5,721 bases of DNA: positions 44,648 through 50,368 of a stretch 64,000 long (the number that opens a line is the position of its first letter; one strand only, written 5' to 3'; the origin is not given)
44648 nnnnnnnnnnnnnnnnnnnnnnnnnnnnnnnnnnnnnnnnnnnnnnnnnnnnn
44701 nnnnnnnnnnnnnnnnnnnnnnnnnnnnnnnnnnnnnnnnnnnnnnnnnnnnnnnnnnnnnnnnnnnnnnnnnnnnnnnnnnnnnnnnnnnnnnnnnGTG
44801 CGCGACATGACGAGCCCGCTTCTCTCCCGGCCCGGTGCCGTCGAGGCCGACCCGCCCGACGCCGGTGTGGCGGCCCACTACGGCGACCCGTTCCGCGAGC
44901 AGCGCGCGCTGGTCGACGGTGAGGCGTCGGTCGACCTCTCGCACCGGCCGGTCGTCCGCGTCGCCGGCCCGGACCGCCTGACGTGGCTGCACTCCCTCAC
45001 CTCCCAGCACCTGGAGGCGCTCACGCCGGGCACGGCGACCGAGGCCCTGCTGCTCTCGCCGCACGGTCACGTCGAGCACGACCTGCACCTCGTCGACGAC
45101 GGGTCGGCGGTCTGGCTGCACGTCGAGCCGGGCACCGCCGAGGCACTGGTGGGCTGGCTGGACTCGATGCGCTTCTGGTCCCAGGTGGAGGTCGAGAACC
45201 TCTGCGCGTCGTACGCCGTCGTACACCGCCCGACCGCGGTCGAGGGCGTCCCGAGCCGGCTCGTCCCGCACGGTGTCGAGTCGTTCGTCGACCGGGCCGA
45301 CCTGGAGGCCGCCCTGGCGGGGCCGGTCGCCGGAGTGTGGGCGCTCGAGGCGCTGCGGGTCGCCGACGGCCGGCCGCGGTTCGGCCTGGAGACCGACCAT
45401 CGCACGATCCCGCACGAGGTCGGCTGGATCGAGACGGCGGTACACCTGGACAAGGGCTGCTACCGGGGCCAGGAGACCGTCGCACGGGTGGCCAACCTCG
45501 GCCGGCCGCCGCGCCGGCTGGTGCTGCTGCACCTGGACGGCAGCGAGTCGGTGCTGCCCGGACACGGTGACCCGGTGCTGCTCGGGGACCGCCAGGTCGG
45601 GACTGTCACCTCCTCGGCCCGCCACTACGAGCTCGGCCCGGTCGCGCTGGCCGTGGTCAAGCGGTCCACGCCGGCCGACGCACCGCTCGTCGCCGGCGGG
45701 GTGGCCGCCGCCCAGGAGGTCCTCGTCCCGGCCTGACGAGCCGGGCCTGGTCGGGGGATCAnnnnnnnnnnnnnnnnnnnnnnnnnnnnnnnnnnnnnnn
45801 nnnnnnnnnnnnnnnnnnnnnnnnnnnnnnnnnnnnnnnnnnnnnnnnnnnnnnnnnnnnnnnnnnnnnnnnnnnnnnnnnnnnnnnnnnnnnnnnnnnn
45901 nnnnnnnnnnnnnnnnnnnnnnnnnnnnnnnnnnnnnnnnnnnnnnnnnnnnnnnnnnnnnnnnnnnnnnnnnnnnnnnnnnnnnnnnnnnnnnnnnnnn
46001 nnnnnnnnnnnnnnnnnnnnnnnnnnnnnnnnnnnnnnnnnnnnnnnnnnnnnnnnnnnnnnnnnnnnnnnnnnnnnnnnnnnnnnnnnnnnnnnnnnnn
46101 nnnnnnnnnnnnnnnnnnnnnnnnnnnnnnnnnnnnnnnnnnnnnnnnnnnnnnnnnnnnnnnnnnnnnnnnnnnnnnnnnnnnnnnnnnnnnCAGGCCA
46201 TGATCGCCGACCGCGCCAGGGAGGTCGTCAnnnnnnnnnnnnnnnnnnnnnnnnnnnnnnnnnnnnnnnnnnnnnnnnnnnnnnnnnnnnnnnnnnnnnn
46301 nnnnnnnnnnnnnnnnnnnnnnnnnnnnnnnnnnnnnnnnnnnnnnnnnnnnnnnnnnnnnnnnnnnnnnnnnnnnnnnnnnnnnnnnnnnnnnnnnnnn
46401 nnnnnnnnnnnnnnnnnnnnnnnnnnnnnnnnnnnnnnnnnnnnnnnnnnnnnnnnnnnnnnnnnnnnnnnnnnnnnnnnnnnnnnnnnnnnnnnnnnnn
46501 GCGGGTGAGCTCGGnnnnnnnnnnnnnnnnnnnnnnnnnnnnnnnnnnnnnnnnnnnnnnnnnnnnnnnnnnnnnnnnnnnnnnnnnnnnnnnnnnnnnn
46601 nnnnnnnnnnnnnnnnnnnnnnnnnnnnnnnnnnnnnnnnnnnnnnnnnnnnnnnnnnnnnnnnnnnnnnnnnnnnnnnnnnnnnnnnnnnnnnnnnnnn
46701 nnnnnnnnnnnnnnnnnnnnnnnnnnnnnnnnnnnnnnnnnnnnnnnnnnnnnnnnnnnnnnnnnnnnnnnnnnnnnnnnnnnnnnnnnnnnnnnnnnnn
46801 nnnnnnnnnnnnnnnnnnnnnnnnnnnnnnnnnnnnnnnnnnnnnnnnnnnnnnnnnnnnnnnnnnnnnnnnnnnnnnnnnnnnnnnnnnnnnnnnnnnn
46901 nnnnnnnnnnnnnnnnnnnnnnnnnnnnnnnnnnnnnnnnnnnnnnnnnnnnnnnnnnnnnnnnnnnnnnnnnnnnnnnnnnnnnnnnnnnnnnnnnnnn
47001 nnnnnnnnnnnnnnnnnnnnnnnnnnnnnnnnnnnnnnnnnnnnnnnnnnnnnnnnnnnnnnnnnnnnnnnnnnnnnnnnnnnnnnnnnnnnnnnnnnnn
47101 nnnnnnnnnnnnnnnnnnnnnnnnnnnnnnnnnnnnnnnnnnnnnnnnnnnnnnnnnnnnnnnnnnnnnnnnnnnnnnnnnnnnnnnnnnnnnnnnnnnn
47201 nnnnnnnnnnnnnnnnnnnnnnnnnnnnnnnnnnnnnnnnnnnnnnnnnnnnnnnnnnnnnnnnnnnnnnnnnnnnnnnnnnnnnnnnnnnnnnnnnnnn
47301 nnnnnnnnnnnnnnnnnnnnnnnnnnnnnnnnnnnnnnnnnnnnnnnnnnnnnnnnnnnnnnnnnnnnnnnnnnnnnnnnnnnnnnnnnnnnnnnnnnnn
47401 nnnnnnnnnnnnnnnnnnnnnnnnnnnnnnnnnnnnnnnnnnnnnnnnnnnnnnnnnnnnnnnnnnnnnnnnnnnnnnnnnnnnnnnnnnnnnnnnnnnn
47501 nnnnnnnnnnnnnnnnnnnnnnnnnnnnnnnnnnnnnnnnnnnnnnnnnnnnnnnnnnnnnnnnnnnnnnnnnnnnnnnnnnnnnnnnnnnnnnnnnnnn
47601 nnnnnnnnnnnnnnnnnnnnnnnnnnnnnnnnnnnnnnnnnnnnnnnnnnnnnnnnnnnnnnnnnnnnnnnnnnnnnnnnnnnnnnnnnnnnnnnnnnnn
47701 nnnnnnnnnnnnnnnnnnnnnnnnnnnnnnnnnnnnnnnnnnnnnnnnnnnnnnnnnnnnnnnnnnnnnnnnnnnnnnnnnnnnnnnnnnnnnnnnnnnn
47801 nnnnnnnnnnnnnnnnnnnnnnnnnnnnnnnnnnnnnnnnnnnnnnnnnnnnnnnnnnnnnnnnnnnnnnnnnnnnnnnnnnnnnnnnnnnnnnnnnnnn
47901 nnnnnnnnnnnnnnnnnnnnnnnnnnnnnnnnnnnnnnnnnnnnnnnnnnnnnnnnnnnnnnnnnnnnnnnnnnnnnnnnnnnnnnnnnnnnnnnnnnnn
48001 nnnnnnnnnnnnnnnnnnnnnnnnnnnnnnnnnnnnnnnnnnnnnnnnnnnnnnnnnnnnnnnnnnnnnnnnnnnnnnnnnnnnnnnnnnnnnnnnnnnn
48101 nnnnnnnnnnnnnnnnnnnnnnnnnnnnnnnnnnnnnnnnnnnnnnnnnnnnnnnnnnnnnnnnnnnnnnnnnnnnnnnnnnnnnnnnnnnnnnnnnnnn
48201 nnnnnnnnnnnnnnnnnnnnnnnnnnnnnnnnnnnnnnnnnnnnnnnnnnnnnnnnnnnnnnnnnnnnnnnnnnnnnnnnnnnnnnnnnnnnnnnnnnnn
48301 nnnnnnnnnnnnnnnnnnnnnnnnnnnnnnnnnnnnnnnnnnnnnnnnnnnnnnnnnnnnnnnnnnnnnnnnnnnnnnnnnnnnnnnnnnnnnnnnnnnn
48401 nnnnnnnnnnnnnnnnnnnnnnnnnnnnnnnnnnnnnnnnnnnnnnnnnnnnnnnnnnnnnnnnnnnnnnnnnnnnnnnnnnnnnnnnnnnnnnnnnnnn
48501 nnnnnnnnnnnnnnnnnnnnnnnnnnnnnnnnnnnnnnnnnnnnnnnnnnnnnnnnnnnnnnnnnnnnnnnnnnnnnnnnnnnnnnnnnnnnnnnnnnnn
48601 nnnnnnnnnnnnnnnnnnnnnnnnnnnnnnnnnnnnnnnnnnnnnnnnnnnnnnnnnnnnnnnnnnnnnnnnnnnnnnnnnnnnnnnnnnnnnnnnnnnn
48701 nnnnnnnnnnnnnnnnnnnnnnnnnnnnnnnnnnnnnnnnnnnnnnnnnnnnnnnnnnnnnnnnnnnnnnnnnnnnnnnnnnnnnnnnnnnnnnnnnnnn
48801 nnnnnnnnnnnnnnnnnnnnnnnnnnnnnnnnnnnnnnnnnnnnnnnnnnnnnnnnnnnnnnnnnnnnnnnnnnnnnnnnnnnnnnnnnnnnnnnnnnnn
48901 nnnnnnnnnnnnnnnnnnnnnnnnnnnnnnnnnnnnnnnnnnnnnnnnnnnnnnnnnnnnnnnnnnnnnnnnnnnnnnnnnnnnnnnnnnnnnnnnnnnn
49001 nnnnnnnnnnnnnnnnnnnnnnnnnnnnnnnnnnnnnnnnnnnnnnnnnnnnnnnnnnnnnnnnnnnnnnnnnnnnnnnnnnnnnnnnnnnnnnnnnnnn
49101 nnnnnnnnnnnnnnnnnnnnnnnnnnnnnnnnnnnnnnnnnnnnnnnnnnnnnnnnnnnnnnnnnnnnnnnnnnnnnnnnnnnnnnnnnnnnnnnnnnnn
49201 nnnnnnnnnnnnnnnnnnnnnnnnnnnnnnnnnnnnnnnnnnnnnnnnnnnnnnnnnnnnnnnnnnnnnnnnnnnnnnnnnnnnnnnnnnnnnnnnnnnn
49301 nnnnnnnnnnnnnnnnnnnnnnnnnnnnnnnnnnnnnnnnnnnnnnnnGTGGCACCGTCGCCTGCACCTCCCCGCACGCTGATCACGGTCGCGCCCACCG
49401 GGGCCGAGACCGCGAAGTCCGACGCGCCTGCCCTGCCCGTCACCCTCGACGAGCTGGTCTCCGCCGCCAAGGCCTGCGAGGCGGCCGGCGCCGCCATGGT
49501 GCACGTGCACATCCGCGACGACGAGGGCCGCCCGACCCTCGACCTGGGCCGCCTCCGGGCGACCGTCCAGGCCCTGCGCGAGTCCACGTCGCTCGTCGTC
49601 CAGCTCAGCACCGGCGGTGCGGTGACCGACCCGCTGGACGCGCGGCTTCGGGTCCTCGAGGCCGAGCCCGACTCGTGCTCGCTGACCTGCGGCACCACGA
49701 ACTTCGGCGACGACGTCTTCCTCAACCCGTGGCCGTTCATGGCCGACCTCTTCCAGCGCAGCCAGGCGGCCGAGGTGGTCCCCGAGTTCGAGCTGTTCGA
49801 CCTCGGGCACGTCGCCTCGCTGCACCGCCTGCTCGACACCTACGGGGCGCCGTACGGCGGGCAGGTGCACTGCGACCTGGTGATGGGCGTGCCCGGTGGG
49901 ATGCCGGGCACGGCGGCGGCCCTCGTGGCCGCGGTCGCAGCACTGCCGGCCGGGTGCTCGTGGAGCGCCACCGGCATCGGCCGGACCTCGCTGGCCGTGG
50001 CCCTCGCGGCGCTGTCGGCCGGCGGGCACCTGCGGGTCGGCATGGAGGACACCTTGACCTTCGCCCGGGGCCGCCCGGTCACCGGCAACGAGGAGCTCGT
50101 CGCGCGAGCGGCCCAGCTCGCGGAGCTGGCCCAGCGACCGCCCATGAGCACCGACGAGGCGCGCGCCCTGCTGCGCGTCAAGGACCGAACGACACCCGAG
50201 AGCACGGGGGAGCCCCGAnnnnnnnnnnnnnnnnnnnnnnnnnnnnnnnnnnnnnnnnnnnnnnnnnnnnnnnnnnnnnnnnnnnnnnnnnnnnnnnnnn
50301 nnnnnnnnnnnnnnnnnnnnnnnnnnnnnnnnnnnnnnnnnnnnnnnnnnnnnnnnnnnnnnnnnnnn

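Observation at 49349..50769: RsiG-like protein with two intact c-di-GMP-binding E(X)3S(X)2R(X)3Q(X)3D motifs, translationally coupled to a BKACE-family enzyme gene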

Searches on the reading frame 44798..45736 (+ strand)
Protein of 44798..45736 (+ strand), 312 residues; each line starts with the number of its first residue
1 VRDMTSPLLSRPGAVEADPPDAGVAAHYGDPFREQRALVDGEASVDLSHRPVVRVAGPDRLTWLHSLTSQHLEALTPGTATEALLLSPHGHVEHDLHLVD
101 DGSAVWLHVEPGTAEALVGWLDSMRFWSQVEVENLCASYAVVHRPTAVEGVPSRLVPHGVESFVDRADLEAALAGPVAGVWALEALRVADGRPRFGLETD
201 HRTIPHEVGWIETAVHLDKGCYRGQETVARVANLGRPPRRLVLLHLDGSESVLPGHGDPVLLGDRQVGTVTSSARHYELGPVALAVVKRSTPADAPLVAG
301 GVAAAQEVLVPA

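Call 8: search_protein_families(library=pfam, proteins=[window:44798-45736:+], max_evalue=0.001)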
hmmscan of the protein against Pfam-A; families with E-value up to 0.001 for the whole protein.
window:44798-45736:+ (312 aa): 3 families
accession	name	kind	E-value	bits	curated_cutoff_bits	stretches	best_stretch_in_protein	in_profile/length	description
PF01571.26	GCV_T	-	1.2e-18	67.7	25.6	1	25-142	21-141/255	Aminomethyltransferase folate-binding domain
PF08669.17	GCV_T_C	-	9.4e-08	32.3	25.9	1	239-290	1-52/80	Glycine cleavage T-protein C-terminal barrel domain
PF25455.1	Beta-barrel_CAF17_C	-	0.00021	21.4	25.7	1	239-303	3-59/70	CAF17, C-terminal beta-barrel domain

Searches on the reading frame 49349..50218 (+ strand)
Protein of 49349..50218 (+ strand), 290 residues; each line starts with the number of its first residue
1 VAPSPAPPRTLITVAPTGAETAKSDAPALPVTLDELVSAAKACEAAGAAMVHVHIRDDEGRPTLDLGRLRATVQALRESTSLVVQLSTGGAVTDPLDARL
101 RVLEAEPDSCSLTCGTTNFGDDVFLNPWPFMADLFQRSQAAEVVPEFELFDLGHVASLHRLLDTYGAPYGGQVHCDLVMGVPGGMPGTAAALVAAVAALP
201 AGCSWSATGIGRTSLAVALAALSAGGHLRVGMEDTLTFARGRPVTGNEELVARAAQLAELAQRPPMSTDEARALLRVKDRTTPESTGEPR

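Call 3: search_protein_families(library=pfam, proteins=[window:49349-50218:+], max_evalue=1)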
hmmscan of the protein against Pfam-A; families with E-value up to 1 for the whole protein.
window:49349-50218:+ (290 aa): 4 families
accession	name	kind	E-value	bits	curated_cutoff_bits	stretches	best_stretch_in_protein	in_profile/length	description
PF05853.18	BKACE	-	4.1e-90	302.3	24.8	1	10-276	2-273/274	beta-keto acid cleavage enzyme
PF03740.19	PdxJ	-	0.019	14.5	24.5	1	35-74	22-62/234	Pyridoxal phosphate biosynthesis protein PdxJ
PF01207.24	Dus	-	0.19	11.3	20.4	1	34-99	138-200/311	Dihydrouridine synthase (Dus)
PF14990.11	DUF4516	-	0.61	10.2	27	0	36-56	13-33/46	Domain of unknown function (DUF4516)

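Call 4: search_protein_families(library=ncbifam, proteins=[window:49349-50218:+], max_evalue=1)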
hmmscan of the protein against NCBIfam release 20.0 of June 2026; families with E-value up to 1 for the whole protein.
window:49349-50218:+ (290 aa): 7 families
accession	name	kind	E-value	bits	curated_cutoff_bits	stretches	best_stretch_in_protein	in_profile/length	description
NF052387.1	Lys_ferment_KCE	equivalog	4.9e-81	272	382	1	11-276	3-266/267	3-keto-5-aminohexanoate cleavage enzyme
NF053568.1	3OXCoAcCUPNH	equivalog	1.4e-57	195.1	350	1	10-278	4-273/274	3-oxoadipate:acetyl-CoA acetyltransferase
NF052389.1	Lys_KAL_CLE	exception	2.1e-57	194.8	725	1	9-279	170-438/440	bifunctional 3-aminobutyryl-CoA ammonia lyase/3-keto-5-aminohexanoate cleavage enzyme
NF053538.1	DixhxACActTsKce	equivalog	3e-42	144.7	430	2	9-120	6-119/310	3,5-dioxohexanoate:acetyl-CoA acetone transferase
TIGR01163.1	rpe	equivalog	0.057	12.8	212.6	1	34-84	12-60/211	ribulose-phosphate 3-epimerase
NF003623.0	PRK05265.1-1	equivalog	0.09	12.1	347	1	35-60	26-51/243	pyridoxine 5'-phosphate synthase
NF003625.0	PRK05265.1-3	equivalog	0.099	11.9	190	1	35-73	25-64/242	pyridoxine 5'-phosphate synthase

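Call 45: search_solved_structures(query=window:49349-50218:+, max_evalue=1e-10, show_alignments=1)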
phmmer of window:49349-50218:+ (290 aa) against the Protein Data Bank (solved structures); distinct sequences matched with E-value up to 1e-10: 13.
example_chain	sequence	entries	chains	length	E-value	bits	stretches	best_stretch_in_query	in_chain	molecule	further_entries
2y7d_A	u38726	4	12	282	1.6e-56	195.2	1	11-276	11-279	3-KETO-5-AMINOHEXANOATE CLEAVAGE ENZYME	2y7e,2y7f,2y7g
3chv_A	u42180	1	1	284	1e-41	146.6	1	4-276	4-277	Prokaryotic domain of unknown function (DUF849) with a TIM barrel fold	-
3fa5_A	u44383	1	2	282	4.1e-41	144.6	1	5-276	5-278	protein of unknown function (DUF849)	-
9zsc_A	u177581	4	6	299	2.8e-37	132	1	7-279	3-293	3-keto-5-aminohexanoate cleavage protein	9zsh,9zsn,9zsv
3no5_A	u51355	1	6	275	5.5e-37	131.1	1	11-275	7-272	Uncharacterized protein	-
3lot_A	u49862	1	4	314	1.8e-28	103.2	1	11-125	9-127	uncharacterized protein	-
8rio_A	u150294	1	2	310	1.9e-26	96.5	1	9-128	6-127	3-keto-5-aminohexanoate cleavage protein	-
8rip_A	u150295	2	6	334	2.5e-26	96.2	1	9-128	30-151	3-keto-5-aminohexanoate cleavage protein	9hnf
3e49_A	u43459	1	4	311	3.1e-25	92.5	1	9-129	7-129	uncharacterized protein DUF849 with a TIM barrel fold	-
3e02_A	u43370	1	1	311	3.3e-25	92.5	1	9-120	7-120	uncharacterized protein DUF849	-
3c6c_A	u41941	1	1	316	1.3e-21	80.7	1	9-275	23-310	3-keto-5-aminohexanoate cleavage enzyme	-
5zmy_A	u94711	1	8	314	8.9e-13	51.7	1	23-275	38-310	Cis-epoxysuccinate hydrolase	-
5zmu_A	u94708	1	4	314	1.1e-12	51.4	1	23-275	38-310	Cis-epoxysuccinate hydrolase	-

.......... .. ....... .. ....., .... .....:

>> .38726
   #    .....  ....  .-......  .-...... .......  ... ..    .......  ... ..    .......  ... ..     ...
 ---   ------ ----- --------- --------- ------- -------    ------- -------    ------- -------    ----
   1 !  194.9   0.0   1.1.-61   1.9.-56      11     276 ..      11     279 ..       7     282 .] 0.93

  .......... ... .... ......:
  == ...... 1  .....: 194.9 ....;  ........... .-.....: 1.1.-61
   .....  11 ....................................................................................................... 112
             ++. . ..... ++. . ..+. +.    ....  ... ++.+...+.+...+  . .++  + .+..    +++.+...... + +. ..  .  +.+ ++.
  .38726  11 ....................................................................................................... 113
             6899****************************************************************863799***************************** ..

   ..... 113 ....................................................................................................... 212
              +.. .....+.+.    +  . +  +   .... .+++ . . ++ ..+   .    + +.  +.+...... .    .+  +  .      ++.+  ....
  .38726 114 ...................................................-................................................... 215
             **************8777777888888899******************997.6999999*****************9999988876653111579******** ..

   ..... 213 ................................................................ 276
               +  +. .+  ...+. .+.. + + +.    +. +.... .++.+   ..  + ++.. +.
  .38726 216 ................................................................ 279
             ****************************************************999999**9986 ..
